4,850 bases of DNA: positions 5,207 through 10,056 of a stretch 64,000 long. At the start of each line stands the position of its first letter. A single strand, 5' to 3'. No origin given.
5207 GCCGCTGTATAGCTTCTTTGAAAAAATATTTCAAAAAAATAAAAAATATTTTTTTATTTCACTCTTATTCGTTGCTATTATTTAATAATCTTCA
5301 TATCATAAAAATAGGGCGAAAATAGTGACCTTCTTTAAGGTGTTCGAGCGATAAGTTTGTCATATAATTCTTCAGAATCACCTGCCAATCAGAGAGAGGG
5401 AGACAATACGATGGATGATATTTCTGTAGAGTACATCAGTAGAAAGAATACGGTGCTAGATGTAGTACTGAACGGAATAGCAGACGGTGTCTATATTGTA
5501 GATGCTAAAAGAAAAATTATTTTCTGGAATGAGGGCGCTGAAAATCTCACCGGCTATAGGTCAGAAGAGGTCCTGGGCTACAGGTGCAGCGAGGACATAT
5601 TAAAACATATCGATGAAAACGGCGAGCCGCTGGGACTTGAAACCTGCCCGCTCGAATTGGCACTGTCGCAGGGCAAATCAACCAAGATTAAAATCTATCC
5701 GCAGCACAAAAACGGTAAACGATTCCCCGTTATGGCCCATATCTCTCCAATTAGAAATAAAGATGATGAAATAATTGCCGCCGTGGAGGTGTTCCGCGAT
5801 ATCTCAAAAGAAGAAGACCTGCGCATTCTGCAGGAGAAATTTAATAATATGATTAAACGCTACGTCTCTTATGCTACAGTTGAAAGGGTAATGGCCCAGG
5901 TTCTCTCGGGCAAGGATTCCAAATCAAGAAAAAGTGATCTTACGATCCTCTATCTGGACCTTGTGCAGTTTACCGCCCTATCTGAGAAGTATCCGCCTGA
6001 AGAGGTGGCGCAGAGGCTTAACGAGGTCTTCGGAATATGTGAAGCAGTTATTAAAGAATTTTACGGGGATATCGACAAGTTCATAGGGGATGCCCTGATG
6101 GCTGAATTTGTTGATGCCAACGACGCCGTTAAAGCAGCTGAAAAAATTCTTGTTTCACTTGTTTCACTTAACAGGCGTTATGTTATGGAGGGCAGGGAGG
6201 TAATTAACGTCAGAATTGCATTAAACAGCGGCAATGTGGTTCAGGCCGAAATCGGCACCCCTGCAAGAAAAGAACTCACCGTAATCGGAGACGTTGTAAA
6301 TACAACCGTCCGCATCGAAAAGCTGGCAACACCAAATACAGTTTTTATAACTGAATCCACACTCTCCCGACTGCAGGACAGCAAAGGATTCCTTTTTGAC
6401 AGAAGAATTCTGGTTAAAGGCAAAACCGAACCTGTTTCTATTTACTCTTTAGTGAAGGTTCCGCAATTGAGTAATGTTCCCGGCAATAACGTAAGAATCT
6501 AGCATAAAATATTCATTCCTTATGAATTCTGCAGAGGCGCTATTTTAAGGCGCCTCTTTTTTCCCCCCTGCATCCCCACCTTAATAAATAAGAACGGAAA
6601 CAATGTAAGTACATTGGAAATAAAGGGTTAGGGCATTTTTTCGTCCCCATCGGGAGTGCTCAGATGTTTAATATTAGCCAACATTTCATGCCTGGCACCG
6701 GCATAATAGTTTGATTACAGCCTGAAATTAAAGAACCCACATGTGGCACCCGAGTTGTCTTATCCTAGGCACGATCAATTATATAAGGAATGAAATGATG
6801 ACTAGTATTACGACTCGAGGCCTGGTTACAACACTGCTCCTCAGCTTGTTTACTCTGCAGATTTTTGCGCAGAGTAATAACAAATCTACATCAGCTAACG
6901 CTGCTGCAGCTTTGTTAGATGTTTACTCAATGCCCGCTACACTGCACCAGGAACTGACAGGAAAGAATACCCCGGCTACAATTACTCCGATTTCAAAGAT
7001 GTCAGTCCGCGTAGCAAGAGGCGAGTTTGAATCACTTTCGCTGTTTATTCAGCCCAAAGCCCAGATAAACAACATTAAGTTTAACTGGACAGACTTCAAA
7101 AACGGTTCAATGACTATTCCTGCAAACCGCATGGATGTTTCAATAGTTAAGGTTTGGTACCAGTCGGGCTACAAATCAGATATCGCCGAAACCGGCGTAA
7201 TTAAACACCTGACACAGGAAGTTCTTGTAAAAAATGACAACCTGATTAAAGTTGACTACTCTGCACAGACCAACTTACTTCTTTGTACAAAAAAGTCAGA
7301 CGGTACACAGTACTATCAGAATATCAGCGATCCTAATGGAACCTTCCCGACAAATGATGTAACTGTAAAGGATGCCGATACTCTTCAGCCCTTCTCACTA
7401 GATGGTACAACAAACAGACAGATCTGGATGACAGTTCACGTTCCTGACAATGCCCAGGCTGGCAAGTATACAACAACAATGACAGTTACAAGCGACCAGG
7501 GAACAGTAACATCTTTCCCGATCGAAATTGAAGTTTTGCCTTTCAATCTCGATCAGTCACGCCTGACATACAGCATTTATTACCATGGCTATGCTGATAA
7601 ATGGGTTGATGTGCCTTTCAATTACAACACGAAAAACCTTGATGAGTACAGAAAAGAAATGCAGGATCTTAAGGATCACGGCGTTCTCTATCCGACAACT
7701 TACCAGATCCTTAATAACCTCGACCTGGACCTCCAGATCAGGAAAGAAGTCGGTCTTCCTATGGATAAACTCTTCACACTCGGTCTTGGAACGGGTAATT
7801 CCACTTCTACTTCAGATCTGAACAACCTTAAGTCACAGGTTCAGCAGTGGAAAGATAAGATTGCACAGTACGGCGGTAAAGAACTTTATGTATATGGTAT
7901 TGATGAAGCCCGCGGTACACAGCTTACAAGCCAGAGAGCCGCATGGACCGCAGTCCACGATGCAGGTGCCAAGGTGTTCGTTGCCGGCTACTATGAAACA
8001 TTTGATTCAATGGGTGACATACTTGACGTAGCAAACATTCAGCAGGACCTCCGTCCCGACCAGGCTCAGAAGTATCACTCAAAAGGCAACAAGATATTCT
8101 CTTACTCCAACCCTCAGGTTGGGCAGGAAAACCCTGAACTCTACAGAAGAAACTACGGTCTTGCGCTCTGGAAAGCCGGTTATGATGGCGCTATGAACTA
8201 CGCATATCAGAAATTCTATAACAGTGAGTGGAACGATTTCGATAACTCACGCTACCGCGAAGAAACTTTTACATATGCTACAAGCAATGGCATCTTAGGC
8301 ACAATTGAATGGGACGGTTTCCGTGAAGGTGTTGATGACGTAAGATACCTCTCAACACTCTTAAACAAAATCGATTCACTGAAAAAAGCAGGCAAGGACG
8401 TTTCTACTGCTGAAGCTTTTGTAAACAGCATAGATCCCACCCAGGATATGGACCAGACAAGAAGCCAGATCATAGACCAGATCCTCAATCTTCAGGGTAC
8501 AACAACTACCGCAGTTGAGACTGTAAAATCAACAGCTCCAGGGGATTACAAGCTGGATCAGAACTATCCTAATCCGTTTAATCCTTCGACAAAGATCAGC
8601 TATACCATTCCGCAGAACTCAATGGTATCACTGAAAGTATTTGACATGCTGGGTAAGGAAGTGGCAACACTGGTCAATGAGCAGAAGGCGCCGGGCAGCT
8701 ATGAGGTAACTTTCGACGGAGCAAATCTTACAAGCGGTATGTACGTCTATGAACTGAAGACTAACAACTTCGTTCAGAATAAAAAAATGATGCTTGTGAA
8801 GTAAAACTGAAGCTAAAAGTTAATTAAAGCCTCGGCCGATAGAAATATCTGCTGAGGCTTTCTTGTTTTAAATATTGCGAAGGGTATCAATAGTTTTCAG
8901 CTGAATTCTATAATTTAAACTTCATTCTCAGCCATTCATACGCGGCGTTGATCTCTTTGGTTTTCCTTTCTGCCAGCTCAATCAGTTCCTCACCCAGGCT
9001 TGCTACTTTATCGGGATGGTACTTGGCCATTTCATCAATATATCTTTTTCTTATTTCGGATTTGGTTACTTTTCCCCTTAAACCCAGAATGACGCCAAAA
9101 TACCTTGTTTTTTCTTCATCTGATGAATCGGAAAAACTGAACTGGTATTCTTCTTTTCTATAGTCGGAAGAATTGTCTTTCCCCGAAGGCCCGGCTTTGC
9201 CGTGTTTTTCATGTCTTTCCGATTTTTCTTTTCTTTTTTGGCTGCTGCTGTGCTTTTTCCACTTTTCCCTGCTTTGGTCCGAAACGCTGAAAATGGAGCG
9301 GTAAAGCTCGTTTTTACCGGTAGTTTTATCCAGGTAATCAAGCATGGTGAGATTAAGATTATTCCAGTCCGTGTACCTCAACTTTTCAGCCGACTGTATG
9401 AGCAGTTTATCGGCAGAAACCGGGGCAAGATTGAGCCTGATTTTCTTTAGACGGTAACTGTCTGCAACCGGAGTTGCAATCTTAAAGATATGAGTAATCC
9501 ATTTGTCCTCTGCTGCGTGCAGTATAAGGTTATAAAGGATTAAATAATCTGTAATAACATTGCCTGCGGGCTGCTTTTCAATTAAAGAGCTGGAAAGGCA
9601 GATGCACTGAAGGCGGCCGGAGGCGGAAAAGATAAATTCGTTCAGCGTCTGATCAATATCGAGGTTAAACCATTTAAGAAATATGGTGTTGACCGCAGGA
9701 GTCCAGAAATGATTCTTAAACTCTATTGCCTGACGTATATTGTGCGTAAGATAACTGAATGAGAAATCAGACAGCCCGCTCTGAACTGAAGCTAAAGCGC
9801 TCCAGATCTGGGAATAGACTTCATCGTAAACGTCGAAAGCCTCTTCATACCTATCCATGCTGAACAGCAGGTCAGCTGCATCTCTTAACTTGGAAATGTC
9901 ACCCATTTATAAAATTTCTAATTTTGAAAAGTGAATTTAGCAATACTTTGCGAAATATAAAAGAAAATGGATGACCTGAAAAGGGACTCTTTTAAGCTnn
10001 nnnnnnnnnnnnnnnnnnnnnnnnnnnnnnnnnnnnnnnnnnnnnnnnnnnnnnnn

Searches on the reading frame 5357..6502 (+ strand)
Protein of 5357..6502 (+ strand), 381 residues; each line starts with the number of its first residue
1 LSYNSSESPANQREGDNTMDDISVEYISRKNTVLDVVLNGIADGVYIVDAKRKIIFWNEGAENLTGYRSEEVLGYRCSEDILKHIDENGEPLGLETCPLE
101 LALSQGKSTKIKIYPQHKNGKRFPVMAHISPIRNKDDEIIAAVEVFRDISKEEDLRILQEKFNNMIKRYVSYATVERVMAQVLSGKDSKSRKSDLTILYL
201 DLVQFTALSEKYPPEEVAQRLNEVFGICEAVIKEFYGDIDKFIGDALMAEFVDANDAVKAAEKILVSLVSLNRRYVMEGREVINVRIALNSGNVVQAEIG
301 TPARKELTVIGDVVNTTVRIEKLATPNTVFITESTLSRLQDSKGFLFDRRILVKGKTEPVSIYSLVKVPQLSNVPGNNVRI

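Call 62: search_protein_families(library=pfam, proteins=[window:5357-6502:+], max_evalue=0.00001)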
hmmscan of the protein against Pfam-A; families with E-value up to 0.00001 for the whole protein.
window:5357-6502:+ (381 aa): 5 families
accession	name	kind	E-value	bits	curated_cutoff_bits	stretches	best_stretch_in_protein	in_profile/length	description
PF00211.25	Guanylate_cyc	-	3.8e-20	72.7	21.9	1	190-363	4-179/183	Adenylate and Guanylate cyclase catalytic domain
PF13426.13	PAS_9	-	2.2e-19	70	27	1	43-150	2-102/103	PAS domain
PF00989.32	PAS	-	2.7e-13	50.3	22.6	1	35-149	4-113/113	PAS fold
PF08448.16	PAS_4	-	3.9e-09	37.2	23.1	1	39-152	2-108/110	PAS fold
PF13188.13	PAS_8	-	9.5e-07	29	21.8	1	37-82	6-47/65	PAS domain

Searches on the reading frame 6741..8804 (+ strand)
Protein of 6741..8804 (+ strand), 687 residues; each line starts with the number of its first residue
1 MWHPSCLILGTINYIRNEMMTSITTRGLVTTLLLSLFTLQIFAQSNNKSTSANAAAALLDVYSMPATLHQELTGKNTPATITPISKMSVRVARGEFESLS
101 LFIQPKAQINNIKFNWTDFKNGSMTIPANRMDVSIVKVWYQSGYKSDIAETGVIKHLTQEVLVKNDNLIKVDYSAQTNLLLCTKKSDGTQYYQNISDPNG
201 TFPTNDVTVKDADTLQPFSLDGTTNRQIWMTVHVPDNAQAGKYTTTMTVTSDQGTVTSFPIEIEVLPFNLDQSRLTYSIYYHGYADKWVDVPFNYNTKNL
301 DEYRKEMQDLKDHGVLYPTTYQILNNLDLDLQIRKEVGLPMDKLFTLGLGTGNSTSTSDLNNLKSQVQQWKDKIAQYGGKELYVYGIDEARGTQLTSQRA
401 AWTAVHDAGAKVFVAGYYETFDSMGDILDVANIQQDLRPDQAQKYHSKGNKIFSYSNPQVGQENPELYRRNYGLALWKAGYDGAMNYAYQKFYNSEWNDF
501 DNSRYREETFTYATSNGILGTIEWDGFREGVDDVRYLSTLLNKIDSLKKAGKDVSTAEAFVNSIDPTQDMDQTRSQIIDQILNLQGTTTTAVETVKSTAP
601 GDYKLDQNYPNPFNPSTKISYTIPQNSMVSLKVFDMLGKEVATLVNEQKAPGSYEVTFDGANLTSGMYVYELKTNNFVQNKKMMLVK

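Call 62: search_protein_families(library=pfam, proteins=[window:6741-8804:+], max_evalue=0.00001)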
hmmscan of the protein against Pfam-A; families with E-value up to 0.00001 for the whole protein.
window:6741-8804:+ (687 aa): 2 families
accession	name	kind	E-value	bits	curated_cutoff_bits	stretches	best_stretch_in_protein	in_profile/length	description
PF18962.6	Por_Secre_tail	-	2.9e-10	40.7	27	1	609-683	2-73/75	Secretion system C-terminal sorting domain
PF22680.2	Glyco_hydro_123_N_2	-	9.1e-10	39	27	1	213-250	104-141/142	Glycoside hydrolase 123 N-terminal domain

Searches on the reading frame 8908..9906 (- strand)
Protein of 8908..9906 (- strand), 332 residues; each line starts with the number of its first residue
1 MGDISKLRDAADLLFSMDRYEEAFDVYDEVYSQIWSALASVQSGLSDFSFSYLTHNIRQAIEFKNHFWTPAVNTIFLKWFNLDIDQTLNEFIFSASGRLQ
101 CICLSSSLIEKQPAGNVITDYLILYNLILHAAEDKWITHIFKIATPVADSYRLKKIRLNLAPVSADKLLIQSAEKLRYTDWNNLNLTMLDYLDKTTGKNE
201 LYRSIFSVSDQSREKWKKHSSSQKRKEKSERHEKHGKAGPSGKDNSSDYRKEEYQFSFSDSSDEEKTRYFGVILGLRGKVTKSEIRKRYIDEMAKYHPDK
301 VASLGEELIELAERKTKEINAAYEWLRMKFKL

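Call 62: search_protein_families(library=pfam, proteins=[window:8908-9906:-], max_evalue=0.00001)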
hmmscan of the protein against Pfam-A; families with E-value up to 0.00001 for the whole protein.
window:8908-9906:- (332 aa): 1 family
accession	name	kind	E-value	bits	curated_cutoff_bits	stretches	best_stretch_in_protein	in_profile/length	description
PF00226.36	DnaJ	-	1.6e-08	35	27.8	1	273-327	5-54/63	DnaJ domain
